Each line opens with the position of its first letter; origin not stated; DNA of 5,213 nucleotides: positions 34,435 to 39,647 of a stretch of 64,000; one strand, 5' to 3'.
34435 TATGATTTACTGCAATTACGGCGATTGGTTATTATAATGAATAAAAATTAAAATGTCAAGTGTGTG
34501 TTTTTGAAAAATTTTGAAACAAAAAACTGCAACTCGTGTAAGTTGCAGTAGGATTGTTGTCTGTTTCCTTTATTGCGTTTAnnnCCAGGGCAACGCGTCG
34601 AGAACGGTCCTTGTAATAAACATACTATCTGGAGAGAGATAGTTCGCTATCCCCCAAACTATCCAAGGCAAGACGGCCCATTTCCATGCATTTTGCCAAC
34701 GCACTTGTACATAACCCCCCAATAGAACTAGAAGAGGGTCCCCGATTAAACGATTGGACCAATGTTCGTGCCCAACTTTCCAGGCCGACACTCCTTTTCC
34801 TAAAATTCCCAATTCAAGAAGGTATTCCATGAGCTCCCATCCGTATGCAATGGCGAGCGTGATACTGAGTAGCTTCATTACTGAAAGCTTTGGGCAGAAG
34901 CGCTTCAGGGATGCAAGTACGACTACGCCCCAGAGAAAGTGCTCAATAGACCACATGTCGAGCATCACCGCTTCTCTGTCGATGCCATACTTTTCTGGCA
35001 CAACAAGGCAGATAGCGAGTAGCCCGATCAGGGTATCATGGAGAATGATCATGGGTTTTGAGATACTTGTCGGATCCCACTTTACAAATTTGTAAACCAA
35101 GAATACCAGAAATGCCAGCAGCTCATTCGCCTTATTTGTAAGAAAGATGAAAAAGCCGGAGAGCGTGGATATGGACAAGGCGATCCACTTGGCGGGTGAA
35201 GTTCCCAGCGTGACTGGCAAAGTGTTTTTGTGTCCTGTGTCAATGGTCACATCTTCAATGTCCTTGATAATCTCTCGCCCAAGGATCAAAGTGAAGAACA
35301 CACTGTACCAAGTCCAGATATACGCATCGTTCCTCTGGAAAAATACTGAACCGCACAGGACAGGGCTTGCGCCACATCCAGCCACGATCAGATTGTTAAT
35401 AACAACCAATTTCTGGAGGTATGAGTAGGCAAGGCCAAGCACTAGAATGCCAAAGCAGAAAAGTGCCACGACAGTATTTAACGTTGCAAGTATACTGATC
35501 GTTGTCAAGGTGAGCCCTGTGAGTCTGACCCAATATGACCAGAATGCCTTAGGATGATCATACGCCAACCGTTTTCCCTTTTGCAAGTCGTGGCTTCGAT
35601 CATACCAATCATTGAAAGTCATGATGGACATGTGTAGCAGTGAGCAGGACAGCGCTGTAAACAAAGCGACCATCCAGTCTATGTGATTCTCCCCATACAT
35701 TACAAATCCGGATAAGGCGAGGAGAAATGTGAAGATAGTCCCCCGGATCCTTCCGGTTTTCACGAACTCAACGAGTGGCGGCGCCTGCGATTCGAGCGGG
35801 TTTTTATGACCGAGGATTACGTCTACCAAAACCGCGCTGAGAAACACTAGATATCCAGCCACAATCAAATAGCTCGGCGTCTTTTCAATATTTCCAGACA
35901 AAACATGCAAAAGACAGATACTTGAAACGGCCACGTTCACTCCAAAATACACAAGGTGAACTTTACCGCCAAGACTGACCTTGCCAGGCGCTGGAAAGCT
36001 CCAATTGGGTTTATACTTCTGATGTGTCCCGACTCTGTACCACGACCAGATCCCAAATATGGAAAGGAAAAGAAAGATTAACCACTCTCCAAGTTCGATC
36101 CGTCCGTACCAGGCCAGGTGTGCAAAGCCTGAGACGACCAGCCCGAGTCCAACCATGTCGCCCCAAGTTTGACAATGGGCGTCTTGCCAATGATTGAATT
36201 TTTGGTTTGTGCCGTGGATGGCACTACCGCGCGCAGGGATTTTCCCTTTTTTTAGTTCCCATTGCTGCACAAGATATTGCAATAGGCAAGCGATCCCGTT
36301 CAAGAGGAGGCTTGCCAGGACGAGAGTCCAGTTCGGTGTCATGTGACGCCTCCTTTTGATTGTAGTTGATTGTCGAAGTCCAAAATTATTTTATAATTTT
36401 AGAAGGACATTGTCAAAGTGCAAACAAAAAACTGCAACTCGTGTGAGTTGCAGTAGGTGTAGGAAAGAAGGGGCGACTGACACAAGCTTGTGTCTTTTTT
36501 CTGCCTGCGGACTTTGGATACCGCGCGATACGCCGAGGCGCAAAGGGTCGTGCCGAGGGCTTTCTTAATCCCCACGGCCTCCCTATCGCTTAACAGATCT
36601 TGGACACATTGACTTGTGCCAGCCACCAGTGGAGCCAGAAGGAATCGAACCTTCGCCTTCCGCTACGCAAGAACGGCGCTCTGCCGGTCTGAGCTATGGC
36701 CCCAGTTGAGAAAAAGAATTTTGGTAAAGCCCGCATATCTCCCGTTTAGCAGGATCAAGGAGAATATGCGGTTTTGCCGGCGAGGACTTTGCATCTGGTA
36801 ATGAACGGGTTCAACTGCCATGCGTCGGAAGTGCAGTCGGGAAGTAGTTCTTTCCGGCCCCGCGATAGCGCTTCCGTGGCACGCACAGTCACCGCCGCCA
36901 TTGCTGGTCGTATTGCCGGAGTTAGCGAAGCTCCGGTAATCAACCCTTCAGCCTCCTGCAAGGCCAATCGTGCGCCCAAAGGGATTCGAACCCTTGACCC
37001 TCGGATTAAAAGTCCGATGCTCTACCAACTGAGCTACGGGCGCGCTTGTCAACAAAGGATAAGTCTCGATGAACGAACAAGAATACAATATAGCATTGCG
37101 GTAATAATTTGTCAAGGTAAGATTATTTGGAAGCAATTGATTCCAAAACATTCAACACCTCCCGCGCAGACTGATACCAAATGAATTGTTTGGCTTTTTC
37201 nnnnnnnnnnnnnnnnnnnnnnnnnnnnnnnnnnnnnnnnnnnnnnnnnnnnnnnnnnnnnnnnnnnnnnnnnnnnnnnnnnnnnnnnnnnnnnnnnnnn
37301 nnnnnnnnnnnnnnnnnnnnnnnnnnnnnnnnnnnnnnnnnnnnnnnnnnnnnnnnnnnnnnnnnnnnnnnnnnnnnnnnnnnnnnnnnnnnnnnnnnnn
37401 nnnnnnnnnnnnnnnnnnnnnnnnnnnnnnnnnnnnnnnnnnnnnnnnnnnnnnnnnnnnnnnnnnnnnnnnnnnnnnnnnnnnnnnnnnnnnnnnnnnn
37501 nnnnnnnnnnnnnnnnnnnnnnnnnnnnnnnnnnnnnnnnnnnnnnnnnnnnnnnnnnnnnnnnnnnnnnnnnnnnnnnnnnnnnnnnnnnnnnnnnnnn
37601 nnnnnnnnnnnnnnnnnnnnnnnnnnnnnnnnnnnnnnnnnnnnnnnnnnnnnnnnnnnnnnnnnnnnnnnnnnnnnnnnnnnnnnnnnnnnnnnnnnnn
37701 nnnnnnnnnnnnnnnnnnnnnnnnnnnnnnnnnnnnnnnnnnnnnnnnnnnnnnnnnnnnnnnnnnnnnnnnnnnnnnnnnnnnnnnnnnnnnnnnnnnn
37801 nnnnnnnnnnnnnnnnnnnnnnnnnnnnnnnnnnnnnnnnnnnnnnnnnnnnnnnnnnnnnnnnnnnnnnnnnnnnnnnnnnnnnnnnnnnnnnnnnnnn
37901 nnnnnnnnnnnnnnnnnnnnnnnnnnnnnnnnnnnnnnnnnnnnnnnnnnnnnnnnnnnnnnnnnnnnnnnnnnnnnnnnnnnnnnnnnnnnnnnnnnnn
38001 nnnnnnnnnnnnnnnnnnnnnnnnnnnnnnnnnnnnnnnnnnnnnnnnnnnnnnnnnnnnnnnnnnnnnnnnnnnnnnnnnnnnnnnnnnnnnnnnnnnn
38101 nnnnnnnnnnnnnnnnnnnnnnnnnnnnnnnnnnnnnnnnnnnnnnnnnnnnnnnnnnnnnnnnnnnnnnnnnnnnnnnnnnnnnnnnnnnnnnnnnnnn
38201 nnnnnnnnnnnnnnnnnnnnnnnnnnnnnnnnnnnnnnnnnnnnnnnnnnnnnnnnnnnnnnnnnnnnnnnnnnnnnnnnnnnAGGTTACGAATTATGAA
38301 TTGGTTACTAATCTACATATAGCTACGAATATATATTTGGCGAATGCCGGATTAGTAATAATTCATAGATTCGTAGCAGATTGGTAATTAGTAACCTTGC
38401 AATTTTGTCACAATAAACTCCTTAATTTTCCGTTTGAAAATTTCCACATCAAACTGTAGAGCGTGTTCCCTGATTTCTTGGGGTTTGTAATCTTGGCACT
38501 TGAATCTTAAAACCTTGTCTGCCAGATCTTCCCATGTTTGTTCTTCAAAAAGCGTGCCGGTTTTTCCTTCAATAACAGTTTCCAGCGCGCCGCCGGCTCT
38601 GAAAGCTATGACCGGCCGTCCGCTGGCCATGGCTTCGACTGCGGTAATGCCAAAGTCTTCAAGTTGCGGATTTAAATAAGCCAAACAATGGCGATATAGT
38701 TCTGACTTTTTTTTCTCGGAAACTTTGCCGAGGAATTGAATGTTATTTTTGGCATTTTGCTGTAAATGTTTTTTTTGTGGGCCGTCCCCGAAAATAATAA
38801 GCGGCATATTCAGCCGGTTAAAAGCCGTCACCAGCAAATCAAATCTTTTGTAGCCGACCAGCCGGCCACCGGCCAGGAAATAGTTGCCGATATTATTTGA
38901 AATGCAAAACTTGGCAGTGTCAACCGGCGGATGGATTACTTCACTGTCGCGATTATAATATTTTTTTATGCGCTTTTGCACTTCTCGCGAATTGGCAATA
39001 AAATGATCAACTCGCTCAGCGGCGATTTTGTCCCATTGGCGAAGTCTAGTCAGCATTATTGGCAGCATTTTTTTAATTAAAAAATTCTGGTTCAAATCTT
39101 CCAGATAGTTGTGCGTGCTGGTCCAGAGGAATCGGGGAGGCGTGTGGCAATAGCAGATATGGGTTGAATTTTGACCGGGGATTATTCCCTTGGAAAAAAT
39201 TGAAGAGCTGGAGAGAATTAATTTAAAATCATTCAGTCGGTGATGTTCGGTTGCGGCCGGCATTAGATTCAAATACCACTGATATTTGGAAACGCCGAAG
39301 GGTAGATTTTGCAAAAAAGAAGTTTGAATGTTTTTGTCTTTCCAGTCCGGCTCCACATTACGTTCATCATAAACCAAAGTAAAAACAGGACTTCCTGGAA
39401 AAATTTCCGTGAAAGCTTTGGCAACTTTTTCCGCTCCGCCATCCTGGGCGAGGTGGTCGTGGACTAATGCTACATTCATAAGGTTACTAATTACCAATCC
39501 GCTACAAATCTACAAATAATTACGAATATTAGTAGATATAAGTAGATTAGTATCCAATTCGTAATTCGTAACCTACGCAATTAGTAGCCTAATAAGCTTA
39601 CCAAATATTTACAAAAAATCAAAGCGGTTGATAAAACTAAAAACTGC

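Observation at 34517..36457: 586-aa UbiA-type prenyltransferase fusion bracketed by two near-identical 36-nt hairpins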

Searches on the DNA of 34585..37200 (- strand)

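Call 62: search_rna_families(source=window, start=36300, end=37200, threshold=evalue, max_evalue=1)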
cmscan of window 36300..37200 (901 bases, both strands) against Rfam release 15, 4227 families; matches with E-value up to 1: 8.
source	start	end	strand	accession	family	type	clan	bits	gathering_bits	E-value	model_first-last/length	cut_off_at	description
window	36971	37043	-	RF00005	tRNA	Gene; tRNA;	CL00001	77.7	29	3.4e-17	1-71/71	no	tRNA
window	36630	36703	-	RF00005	tRNA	Gene; tRNA;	CL00001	61.2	29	1.1e-12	1-71/71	no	tRNA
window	36970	37043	+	RF04354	Plastid-ycf2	Cis-reg;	-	40.6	65.7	6.4e-07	1-75/75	no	Plastid-ycf2 5UTR RNA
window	36629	36703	+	RF04354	Plastid-ycf2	Cis-reg;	-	26.4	65.7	0.0049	1-75/75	no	Plastid-ycf2 5UTR RNA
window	36977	37009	+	RF04351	Plastid-psbl-rps4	Cis-reg;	-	17.8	68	0.83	1-53/53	no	Plastid-psbl-rps4 3UTR RNA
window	36561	36626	-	RF02147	MEG8_3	Gene; lncRNA;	-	16.4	40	0.19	1-66/66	no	Maternally expressed 8 exon 3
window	36353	36456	+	RF02503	Atu_C9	Gene; sRNA;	-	14.8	40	0.17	88-192/192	no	Rhizobiales sRNA Atu_C9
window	36306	36390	+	RF02171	RFPL3-AS1_1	Gene; lncRNA;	-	14.1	70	0.94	19-88/88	no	RFPL3 antisense RNA 1 conserved region 1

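Call 63: search_rna_families(source=L001, start=8700, end=10000, threshold=evalue, max_evalue=1)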
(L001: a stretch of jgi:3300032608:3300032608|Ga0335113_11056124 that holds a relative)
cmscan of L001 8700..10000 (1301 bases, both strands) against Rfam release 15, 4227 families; matches with E-value up to 1: 11.
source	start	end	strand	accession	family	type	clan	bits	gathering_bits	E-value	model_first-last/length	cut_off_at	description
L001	9133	9205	+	RF00005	tRNA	Gene; tRNA;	CL00001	71.1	29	3.1e-15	1-71/71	no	tRNA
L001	9047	9120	+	RF00005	tRNA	Gene; tRNA;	CL00001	67.7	29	2.8e-14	1-71/71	no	tRNA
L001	9510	9583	+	RF00005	tRNA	Gene; tRNA;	CL00001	66.4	29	6.2e-14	1-71/71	no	tRNA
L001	9800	9873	+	RF00005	tRNA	Gene; tRNA;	CL00001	66.2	29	7.1e-14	1-71/71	no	tRNA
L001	9133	9206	-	RF04354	Plastid-ycf2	Cis-reg;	-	25.9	65.7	0.0097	1-75/75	no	Plastid-ycf2 5UTR RNA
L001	9800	9874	-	RF04354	Plastid-ycf2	Cis-reg;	-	24.3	65.7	0.027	1-75/75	no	Plastid-ycf2 5UTR RNA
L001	9047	9121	-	RF04354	Plastid-ycf2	Cis-reg;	-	20.7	65.7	0.25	1-75/75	no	Plastid-ycf2 5UTR RNA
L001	8814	8889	+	RF00830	mir-74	Gene; miRNA;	CL00090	20.1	57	0.2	1-80/80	no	mir-74 microRNA precursor family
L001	8814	8892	-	RF02650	CncR1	Gene; sRNA;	-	19.3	76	0.085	131-210/213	no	Cag non-coding RNA1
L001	8785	8834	+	RF04001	mir-7918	Gene; miRNA;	-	19.2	80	0.59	1-58/58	no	mir-7918 microRNA precursor family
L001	9459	9563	+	RF02553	YrlA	Gene; sRNA;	-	18.5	69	0.79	1-114/114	no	Y RNA-like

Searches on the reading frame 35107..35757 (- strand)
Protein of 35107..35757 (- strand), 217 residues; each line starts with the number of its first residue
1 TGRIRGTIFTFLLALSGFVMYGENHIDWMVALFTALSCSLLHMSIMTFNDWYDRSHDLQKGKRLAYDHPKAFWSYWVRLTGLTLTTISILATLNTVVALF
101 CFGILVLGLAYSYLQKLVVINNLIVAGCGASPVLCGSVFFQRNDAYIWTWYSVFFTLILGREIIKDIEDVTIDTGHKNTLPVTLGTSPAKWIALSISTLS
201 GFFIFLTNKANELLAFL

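Call 97: search_solved_structures(query=A6, max_evalue=10)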
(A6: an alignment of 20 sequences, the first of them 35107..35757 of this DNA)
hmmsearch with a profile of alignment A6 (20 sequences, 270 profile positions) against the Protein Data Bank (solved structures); distinct sequences matched with E-value up to 10: 3.
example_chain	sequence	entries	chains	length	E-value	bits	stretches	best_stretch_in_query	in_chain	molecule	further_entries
6m31_A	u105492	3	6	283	5.1e-14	55.5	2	97-268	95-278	Digeranylgeranylglyceryl phosphate synthase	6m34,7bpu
4od4_A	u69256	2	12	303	5.9e-05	25.7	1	14-240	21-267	4-hydroxybenzoate octaprenyltransferase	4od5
4tq3_A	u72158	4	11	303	0.0069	19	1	30-239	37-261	Prenyltransferase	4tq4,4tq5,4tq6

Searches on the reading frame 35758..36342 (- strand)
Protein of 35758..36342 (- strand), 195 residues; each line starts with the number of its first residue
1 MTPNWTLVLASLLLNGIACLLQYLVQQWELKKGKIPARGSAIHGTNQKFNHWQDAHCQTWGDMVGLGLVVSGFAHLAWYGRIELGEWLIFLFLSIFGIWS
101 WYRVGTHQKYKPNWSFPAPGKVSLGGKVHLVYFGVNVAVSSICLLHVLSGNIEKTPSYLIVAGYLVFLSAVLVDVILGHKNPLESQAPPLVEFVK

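Call 41: search_protein_families(library=pfam, proteins=[window:35758-36342:-], max_evalue=10)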
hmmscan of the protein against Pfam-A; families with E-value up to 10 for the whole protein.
window:35758-36342:- (195 aa): 2 families
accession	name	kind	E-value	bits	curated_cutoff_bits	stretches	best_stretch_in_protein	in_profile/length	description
PF15957.10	Comm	-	0.051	14.3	27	1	5-164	16-76/110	Commissureless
PF09928.14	DUF2160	-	0.16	12.8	28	1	59-91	43-75/88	Predicted small integral membrane protein (DUF2160)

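Call 54: search_protein_families(library=pfam, alignment_id=A3, max_evalue=1)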
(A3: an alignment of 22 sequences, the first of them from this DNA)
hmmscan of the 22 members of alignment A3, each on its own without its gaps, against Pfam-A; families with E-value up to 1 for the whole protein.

A. member 1, seq(195 aa): 2 families
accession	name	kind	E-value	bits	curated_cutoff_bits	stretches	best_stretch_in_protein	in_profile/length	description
PF15957.10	Comm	-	0.051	14.3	27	0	5-164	16-76/110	Commissureless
PF09928.14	DUF2160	-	0.16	12.8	28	0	59-91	43-75/88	Predicted small integral membrane protein (DUF2160)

B. families by the number of members that match (of 22 scanned): 10 families
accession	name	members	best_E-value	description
PF06166.18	DUF979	1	0.02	Protein of unknown function (DUF979)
PF18169.6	SLATT_6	1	0.02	SMODS and SLOG-associating 2TM effector domain 6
PF15957.10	Comm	1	0.051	Commissureless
PF11808.13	PhoR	1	0.087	Phosphate regulon sensor protein PhoR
PF19762.4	DUF6249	1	0.14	Domain of unknown function (DUF6249)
PF09928.14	DUF2160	1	0.16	Predicted small integral membrane protein (DUF2160)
PF21944.1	Hemotin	1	0.16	Hemotin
PF04241.20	DUF423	1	0.19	Protein of unknown function (DUF423)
PF24002.1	DUF7318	1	0.26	Family of unknown function (DUF7318)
PF03203.19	MerC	1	0.5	MerC mercury resistance protein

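Call 57: search_solved_structures(query=A3, max_evalue=10)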
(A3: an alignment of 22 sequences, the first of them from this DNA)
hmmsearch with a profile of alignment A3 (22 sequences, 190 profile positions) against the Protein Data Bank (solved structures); distinct sequences matched with E-value up to 10: 0.

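Call 60: find_homologous_proteins(query=A3, max_evalue=0.00001)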
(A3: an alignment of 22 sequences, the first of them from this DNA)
Query A3 (22 sequences) (195 aa, profile of the alignment): 23 proteins with E <= 0.00001 among 3728 candidates.
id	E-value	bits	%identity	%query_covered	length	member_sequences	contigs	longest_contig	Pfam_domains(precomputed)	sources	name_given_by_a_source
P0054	8.5e-71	255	36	97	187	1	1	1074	-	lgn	-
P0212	7.7e-70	252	39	93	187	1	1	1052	-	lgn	-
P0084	6.0e-69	249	35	94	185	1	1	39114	-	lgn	-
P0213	1.2e-68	248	38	94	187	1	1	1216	-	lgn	-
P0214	3.7e-68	247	37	95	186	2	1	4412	-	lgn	-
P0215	6.8e-68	246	37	94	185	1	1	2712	-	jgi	jgi:hypothetical protein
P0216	2.2e-67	244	38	93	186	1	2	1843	-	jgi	jgi:hypothetical protein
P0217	3.1e-67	244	36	93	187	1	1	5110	-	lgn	-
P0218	4.7e-67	243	35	95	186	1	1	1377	-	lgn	-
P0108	3.0e-66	241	34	93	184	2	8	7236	-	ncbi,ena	-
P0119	1.9e-65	238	30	91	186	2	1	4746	-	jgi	-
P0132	3.0e-65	237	31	93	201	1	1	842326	-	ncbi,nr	ncbi:hypothetical protein H6761_03560 [Candidatus Nomurabacteria bacterium]|nr:hypothetical protein 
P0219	4.7e-61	224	38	94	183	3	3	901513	-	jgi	jgi:hypothetical protein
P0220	2.6e-56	208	30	91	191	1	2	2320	-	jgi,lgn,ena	-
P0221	1.0e-51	193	38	93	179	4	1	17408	-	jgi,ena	-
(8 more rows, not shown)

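Call 93: search_protein_families(library=ncbifam, proteins=[window:35758-36342:-], max_evalue=0.1)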
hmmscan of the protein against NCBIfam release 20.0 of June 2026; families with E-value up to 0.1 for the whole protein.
window:35758-36342:- (195 aa): 0 families

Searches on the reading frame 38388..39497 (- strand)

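Call 8: search_protein_families(library=pfam, proteins=[window:38388-39497:-], max_evalue=0.01)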
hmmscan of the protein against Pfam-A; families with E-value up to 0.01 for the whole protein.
window:38388-39497:- (369 aa): 4 families
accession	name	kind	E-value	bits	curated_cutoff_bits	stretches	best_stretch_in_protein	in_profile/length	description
PF00534.26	Glycos_transf_1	-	3.7e-29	101.9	26.4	1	205-346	16-169/172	Glycosyl transferases group 1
PF13692.12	Glyco_trans_1_4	-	3.2e-24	86.2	27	1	207-331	4-138/142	Glycosyl transferases group 1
PF13439.12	Glyco_transf_4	-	2.6e-08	34.5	28.5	1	62-195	44-169/170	Glycosyltransferase Family 4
PF13524.12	Glyco_trans_1_2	-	0.0011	19.4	25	1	225-347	8-126/144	Glycosyl transferase-like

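Call 9: search_protein_families(library=ncbifam, proteins=[window:38388-39497:-], max_evalue=0.01)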
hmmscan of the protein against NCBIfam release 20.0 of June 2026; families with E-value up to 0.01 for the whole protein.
window:38388-39497:- (369 aa): 29 families (the best 25 are shown)
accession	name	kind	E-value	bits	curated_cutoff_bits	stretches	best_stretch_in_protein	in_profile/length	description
TIGR03999.1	thiol_BshA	equivalog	1.6e-15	57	273.7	1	228-357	227-360/375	N-acetyl-alpha-D-glucosaminyl L-malate synthase BshA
TIGR04063.1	stp3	hypoth_equivalog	1e-12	47.6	442.05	1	214-349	223-374/397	TIGR04063 family PEP-CTERM/XrtA system glycosyltransferase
TIGR03088.1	stp2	hypoth_equivalog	2.2e-11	43.4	409.05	1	207-336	197-339/374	TIGR03088 family PEP-CTERM/XrtA system glycosyltransferase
NF041876.1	EPS_EpsE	equivalog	7.2e-11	42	400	1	245-346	270-372/389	exopolysaccharide biosynthesis GT4 family glycosyltransferase EpsE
TIGR02149.1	glgA_Coryne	subfamily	1.3e-10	41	302.4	1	246-321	258-335/391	glycogen synthase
TIGR03449.1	mycothiol_MshA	equivalog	2.3e-10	40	462.5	1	251-349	284-383/406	D-inositol-3-phosphate glycosyltransferase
NF041010.1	glycosy_Agl16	equivalog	1.3e-09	37.4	575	1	156-334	127-317/352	glycosylation protein Agl16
NF053787.1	GlcN_PG_synth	equivalog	1.4e-09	37.3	480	1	211-338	204-329/361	N-acetylglucosaminyl phosphatidylglycerol synthase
TIGR04157.1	glyco_rSAM_CFB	subfamily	1.6e-09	37.2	400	1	207-314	230-345/406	TIGR04157 family glycosyltransferase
TIGR04047.1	MSMEG_0565_glyc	hypoth_equivalog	2.8e-09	36.5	259.85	1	251-343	257-348/373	MSMEG_0565 family glycosyltransferase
NF047684.1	TeichurnBiosyTuaC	equivalog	6.8e-09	35.1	550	1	211-345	226-364/391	teichuronic acid biosynthesis protein TuaC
TIGR02470.1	sucr_synth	equivalog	1.2e-08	33.6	810.4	1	250-340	618-715/784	sucrose synthase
TIGR02918.1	TIGR02918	equivalog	6.9e-08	31.6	574.6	1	159-324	267-448/500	accessory Sec system glycosyltransferase GtfA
NF012028.0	PRK15484.1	subfamily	2.2e-07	30.3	618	1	245-349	251-357/380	lipopolysaccharide N-acetylglucosaminyltransferase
TIGR02095.1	glgA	subfamily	4.6e-07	28.9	328.45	1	207-331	297-437/477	glycogen/starch synthase, ADP-glucose type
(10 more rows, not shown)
